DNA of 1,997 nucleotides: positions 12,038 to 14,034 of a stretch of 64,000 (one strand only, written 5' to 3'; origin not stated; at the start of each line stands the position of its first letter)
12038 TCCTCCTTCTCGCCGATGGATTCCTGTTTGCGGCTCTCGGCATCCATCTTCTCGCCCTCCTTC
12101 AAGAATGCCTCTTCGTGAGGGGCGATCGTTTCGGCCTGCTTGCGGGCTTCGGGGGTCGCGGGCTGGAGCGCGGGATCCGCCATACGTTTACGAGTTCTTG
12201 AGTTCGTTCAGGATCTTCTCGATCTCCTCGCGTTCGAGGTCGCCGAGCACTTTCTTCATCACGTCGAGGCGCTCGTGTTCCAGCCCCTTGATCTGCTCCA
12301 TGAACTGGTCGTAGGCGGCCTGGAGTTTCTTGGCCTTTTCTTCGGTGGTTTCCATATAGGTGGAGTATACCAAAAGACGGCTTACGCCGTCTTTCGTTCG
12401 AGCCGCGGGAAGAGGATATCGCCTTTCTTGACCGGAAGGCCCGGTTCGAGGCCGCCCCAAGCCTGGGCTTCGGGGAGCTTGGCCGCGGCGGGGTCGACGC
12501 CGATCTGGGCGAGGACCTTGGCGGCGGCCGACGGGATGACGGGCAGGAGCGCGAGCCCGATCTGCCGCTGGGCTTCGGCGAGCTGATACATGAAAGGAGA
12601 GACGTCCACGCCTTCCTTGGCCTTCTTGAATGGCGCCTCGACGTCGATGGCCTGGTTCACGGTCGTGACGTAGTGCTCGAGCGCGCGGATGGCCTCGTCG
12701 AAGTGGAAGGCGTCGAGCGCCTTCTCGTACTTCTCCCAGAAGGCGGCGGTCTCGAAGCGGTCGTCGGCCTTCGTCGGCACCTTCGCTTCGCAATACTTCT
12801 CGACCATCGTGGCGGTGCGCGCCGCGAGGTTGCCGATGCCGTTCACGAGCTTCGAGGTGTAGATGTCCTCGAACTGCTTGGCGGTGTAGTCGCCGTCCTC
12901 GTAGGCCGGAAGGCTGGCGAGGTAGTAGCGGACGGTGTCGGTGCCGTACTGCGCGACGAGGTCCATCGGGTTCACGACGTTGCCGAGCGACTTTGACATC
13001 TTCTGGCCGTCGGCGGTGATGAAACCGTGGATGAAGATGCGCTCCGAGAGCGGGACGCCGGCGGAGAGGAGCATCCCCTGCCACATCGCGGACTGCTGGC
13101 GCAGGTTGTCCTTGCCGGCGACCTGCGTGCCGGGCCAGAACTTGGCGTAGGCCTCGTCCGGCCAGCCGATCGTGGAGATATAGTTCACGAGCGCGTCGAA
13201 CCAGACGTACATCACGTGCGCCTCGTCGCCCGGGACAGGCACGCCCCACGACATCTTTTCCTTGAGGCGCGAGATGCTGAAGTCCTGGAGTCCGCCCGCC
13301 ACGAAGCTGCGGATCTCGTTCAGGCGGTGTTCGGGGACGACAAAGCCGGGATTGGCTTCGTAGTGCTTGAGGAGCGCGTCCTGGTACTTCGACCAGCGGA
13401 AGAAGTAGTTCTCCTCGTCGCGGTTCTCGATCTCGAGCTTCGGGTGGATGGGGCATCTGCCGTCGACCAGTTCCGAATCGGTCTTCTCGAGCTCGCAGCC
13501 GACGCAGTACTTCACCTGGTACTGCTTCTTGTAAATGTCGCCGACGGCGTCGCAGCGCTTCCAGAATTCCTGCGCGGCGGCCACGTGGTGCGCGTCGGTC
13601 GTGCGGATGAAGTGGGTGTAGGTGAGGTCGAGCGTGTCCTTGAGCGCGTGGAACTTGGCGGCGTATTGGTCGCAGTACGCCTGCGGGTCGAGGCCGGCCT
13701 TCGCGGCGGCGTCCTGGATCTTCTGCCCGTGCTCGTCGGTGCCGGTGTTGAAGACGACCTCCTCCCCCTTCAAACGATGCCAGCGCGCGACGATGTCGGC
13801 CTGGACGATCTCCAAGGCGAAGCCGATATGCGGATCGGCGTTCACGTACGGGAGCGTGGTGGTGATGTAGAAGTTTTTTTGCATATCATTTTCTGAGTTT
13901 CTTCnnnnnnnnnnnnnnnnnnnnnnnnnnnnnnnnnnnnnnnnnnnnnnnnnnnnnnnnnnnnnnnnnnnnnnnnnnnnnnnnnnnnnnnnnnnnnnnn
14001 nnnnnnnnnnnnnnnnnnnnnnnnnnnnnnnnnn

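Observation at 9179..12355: Five-gene block of uncharacterised proteins inserted between metG and tatD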

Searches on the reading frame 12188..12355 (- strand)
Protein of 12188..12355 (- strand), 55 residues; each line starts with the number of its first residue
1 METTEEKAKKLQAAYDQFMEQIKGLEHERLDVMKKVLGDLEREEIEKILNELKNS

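Call 3: search_protein_families(library=pfam, proteins=[window:12188-12355:-], max_evalue=0.1)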
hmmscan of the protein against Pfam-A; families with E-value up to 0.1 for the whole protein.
window:12188-12355:- (55 aa): 5 families
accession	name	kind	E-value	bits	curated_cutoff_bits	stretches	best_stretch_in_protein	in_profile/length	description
PF08564.16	CDC37_C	-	0.00046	20.7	22.1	1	3-55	7-60/100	Cdc37 C terminal domain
PF01196.24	Ribosomal_L17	-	0.0028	18.9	27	1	2-53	16-65/97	Ribosomal protein L17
PF04803.17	Cor1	-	0.06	14.1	32.1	1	4-43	86-125/132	Cor1/Xlr/Xmr conserved region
PF12137.13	RapA_C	-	0.072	12.5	26.8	1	3-52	289-338/360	RNA polymerase recycling family C-terminal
PF06183.18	DinI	-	0.081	13.7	24.2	1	5-52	10-55/63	DinI-like family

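Call 34: find_homologous_proteins(query=A3, max_evalue=0.01)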
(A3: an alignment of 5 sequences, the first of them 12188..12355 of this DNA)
Query A3 (5 sequences) (55 aa, profile of the alignment): 62 proteins with E <= 0.01 among 8000 candidates.
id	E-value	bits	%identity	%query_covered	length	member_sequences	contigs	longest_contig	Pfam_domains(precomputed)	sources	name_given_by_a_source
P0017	1.1e-32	130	83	98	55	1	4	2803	-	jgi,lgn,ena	-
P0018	2.8e-32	129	80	98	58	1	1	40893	-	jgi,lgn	-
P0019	8.0e-32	127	80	98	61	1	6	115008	-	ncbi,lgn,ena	-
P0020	1.1e-31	127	100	100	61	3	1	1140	-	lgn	-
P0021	1.2e-31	127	87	100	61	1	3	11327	-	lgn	-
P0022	1.5e-31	126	87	100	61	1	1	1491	-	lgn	-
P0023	2.0e-31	126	89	98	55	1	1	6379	-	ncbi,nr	ncbi:MAG TPA: hypothetical protein VJ694_05225 [Patescibacteria group bacterium]|nr:hypothetical pro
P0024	2.2e-31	126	81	98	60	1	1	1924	-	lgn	-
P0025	2.9e-31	125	81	98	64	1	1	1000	-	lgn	-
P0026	3.0e-31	125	89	98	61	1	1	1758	-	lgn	-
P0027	3.1e-31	125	82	100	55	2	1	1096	-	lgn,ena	-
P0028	4.5e-31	125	85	98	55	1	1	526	-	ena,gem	-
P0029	4.5e-31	125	80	98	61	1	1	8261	-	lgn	-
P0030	6.6e-31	124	85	98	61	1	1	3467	-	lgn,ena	-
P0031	6.6e-31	124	85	98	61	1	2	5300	-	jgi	-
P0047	8.5e-24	101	65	98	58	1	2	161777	-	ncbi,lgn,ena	-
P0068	2.0e-18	84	60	96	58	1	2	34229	-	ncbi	-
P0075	2.0e-15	75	57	93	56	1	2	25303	-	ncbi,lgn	-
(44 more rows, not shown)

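Call 35: find_encoding_contigs(protein=P0047, flank=6000, max_places=1)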
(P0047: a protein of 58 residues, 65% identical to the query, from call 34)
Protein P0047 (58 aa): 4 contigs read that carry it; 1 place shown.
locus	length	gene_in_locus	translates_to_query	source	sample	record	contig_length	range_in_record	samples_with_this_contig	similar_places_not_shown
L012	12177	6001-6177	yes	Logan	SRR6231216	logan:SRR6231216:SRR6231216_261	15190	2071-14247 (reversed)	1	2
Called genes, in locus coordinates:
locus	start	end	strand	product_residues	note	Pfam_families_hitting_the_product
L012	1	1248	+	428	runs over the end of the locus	PF01743:PolyA_pol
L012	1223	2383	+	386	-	PF22025:ThiI_fer, PF02926:THUMP, PF02568:ThiI, PF06508:QueC (faint)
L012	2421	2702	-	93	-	-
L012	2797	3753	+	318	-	-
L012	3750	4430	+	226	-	PF00590:TP_methylase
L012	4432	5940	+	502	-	PF00133:tRNA-synt_1, PF09334:tRNA-synt_1g, PF00133:tRNA-synt_1, PF01406:tRNA-synt_1e (weak)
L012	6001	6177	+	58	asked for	-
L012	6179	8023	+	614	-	-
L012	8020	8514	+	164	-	PF02674:Colicin_V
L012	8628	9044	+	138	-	-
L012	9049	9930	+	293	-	PF01026:TatD_DNase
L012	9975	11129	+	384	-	PF19086:Terpene_syn_C_2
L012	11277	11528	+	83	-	-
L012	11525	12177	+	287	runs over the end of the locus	PF00119:ATP-synt_A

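Call 36: find_encoding_contigs(protein=P0075, flank=6000, max_places=1)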
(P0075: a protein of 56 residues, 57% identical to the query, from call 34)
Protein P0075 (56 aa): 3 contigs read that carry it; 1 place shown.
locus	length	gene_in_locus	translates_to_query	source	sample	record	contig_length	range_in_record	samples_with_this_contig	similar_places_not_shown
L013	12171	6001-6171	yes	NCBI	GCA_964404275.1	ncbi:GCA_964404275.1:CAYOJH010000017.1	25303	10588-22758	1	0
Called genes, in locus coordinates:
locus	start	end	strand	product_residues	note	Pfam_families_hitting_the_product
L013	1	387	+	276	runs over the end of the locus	PF00069:Pkinase, PF07714:PK_Tyr_Ser-Thr, PF01636:APH (weak)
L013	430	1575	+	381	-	PF01743:PolyA_pol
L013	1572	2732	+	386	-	PF22025:ThiI_fer, PF02926:THUMP, PF02568:ThiI, PF06508:QueC (faint)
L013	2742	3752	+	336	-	PF00962:A_deaminase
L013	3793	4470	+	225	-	PF00590:TP_methylase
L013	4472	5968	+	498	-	PF00133:tRNA-synt_1, PF01406:tRNA-synt_1e (faint), PF09334:tRNA-synt_1g, PF00133:tRNA-synt_1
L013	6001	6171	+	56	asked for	-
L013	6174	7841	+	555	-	-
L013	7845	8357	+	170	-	PF02674:Colicin_V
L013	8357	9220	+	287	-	PF01026:TatD_DNase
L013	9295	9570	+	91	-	PF09527:ATPase_gene1 (weak)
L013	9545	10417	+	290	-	PF00119:ATP-synt_A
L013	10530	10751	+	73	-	PF00137:ATP-synt_C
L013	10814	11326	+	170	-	PF00430:ATP-synt_B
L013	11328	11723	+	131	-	PF00213:OSCP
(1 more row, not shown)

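Call 37: find_encoding_contigs(protein=P0068, flank=6000, max_places=1)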
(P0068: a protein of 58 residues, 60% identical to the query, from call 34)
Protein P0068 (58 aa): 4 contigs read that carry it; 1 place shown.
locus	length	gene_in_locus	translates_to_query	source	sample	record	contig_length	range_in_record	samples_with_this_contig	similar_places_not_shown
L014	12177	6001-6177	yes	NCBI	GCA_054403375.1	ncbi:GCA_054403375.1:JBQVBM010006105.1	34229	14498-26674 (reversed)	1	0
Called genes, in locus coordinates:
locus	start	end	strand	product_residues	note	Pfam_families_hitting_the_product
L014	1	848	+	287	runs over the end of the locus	PF00069:Pkinase, PF07714:PK_Tyr_Ser-Thr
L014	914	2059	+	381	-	PF01743:PolyA_pol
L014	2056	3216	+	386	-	PF22025:ThiI_fer, PF02926:THUMP, PF02568:ThiI, PF06508:QueC (faint)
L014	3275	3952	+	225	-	PF00590:TP_methylase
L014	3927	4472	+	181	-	PF13539:Peptidase_M15_4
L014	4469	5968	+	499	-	PF00133:tRNA-synt_1, PF01406:tRNA-synt_1e (weak), PF09334:tRNA-synt_1g, PF00133:tRNA-synt_1, PF01406:tRNA-synt_1e (weak)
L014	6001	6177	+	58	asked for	-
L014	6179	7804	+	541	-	-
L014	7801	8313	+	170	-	PF02674:Colicin_V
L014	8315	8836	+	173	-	-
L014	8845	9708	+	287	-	PF01026:TatD_DNase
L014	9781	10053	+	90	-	PF09527:ATPase_gene1 (weak)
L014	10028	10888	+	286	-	PF00119:ATP-synt_A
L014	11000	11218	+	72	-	PF00137:ATP-synt_C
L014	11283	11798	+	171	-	PF00430:ATP-synt_B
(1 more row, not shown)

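Call 50: search_protein_families(library=ncbifam, proteins=[window:12188-12355:-], max_evalue=1)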
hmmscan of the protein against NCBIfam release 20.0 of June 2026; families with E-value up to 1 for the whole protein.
window:12188-12355:- (55 aa): 2 families
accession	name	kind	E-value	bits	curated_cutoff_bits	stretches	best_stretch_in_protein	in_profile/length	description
TIGR02692.1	tRNA_CCA_actino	equivalog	0.0037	16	438.8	1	5-50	385-428/466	CCA tRNA nucleotidyltransferase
NF033487.1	Lacal_2735_fam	subfamily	0.2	12.4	32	1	6-21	9-24/54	Lacal_2735 family protein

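Call 58: search_protein_families(library=pfam, alignment_id=A6, max_evalue=0.05)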
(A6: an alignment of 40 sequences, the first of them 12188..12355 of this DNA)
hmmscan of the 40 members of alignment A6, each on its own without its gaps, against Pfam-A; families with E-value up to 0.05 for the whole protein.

A. member 1, window:12188-12355:- (55 aa): 2 families
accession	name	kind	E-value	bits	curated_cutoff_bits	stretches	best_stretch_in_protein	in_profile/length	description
PF08564.16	CDC37_C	-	0.00046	20.7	22.1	1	3-55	7-60/100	Cdc37 C terminal domain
PF01196.24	Ribosomal_L17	-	0.0028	18.9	27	1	2-53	16-65/97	Ribosomal protein L17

B. families by the number of members that match (of 40 scanned): 24 families
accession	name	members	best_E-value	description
PF08564.16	CDC37_C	27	0.00046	Cdc37 C terminal domain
PF01196.24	Ribosomal_L17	11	0.00073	Ribosomal protein L17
PF04803.17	Cor1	9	0.00023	Cor1/Xlr/Xmr conserved region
PF12137.13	RapA_C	8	0.0033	RNA polymerase recycling family C-terminal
PF06183.18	DinI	6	0.022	DinI-like family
PF25803.1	Spectrin_SYNE1_2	4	0.031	Nesprin-1, spectrin repeats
PF06008.19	Laminin_I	3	0.0064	Laminin Domain I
PF24430.1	DUF7553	3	0.0096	Family of unknown function (DUF7553)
PF07299.16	EF-G-binding_N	2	0.01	Elongation factor G-binding protein, N-terminal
PF18121.7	TFA2_Winged_2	2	0.025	TFA2 Winged helix domain 2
PF01017.26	STAT_alpha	1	0.0084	STAT transcription factor, coiled-coil domain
PF12781.13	AAA_9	1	0.013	ATP-binding dynein motor region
PF13982.11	YbfN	1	0.013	YbfN-like lipoprotein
PF02332.24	Phenol_Hydrox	1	0.014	Methane/Phenol/Alkene Hydroxylase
PF02520.22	ANIS5_cation-bd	1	0.021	SXP/RAL-2 family protein Ani s 5-like, metal-binding domain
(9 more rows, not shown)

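Call 59: search_solved_structures(query=A6, max_evalue=10, show_alignments=2)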
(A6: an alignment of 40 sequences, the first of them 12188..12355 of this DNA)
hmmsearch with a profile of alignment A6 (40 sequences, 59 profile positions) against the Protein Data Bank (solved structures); distinct sequences matched with E-value up to 10: 11.
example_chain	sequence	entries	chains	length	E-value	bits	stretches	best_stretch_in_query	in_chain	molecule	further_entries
5b86_A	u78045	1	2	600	0.04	17.1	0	15-40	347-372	Tumor necrosis factor alpha-induced protein 2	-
4u08_A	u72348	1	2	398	0.059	16.6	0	28-54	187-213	LIC11098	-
2rq5_A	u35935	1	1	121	0.11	15.7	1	4-38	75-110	Protein Jumonji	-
4y2w_A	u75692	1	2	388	0.15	15.3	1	15-36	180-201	Alanine racemase 1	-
8ula_A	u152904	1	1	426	0.24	14.6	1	28-48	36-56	Extracellular solute-binding protein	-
1eq1_A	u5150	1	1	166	0.61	13.3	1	3-27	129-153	APOLIPOPHORIN-III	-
5umu_A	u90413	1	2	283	0.93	12.7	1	9-35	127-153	FACT complex subunit SPT16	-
4z2m_B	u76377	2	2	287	0.95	12.7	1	9-35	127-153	FACT complex subunit SPT16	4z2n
8yjf_A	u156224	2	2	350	1.2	12.4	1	9-35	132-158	FACT complex subunit SPT16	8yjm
1zmz_A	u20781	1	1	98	1.2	12.3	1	4-56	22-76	Centrin-2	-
8dqk_A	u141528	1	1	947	1.3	12.3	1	12-32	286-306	Cellulose synthase-like CslF6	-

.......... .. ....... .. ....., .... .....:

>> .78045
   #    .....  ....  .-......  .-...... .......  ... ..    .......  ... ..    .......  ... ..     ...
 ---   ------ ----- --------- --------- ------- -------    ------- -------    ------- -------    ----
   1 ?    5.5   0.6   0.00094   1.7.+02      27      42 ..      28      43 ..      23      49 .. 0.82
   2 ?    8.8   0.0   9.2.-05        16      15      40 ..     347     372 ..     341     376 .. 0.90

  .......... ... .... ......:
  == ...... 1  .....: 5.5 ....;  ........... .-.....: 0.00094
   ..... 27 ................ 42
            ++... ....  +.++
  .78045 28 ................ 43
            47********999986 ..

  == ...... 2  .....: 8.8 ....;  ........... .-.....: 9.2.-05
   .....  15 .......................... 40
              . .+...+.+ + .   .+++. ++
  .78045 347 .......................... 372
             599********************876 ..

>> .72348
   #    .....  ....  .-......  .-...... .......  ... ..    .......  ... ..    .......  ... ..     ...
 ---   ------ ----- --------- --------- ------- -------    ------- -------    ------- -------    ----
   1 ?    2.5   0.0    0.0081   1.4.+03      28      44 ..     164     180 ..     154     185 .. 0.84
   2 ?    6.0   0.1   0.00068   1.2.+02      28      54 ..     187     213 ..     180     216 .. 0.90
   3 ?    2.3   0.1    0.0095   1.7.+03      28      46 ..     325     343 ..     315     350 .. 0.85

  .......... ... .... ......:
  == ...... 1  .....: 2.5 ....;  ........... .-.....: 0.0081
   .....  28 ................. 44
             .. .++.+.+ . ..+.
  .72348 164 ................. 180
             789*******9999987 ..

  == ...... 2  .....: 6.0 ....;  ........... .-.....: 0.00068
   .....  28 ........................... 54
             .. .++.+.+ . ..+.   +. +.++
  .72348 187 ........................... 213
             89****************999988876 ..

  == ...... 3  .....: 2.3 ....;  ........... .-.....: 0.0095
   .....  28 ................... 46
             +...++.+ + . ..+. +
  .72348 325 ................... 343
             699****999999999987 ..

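Call 82: search_protein_families(library=padloc, proteins=[window:12188-12355:-], max_evalue=0.1)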
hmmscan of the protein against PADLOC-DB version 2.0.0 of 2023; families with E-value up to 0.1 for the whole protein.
window:12188-12355:- (55 aa): 0 families

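Call 83: search_protein_families(library=phrogs, proteins=[window:12188-12355:-], max_evalue=0.1)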
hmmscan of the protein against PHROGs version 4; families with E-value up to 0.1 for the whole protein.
window:12188-12355:- (55 aa): 0 families

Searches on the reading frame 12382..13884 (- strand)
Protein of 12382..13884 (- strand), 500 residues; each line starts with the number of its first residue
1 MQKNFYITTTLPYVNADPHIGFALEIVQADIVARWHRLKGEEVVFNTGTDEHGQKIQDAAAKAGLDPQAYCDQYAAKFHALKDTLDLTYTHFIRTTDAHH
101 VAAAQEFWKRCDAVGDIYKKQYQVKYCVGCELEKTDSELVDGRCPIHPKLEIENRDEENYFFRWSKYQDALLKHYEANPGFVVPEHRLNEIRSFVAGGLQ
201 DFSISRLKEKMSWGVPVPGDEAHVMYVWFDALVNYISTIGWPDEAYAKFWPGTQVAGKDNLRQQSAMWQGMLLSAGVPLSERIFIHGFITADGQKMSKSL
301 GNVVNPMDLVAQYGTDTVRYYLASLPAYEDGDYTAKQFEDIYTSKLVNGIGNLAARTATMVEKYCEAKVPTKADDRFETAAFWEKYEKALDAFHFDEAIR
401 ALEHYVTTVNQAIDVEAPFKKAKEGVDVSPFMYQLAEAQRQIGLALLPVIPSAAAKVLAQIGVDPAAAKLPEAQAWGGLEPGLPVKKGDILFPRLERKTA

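Call 3: search_protein_families(library=pfam, proteins=[window:12382-13884:-], max_evalue=0.1)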
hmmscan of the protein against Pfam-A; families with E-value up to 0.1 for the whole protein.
window:12382-13884:- (500 aa): 6 families
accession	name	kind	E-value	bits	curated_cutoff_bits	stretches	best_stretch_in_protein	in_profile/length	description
PF09334.17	tRNA-synt_1g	-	9.5e-93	311.5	20.1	2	153-357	177-390/391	tRNA synthetases class I (M)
PF00133.28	tRNA-synt_1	-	2.8e-35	122.3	22.7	3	223-328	297-408/414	tRNA synthetases class I (I, L, M and V)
PF01406.26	tRNA-synt_1e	-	5.9e-15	55.8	27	2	283-338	240-296/301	tRNA synthetases class I (C) catalytic domain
PF19303.5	Anticodon_3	-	0.00038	20.8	23.5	1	384-496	23-136/152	Anticodon binding domain of methionyl tRNA ligase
PF01921.24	tRNA-synt_1f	-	0.00048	19.6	27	1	288-324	274-311/360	tRNA synthetases class I (K)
PF08264.19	Anticodon_1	-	0.079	13.3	25.1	0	380-462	9-94/148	Anticodon-binding domain of tRNA ligase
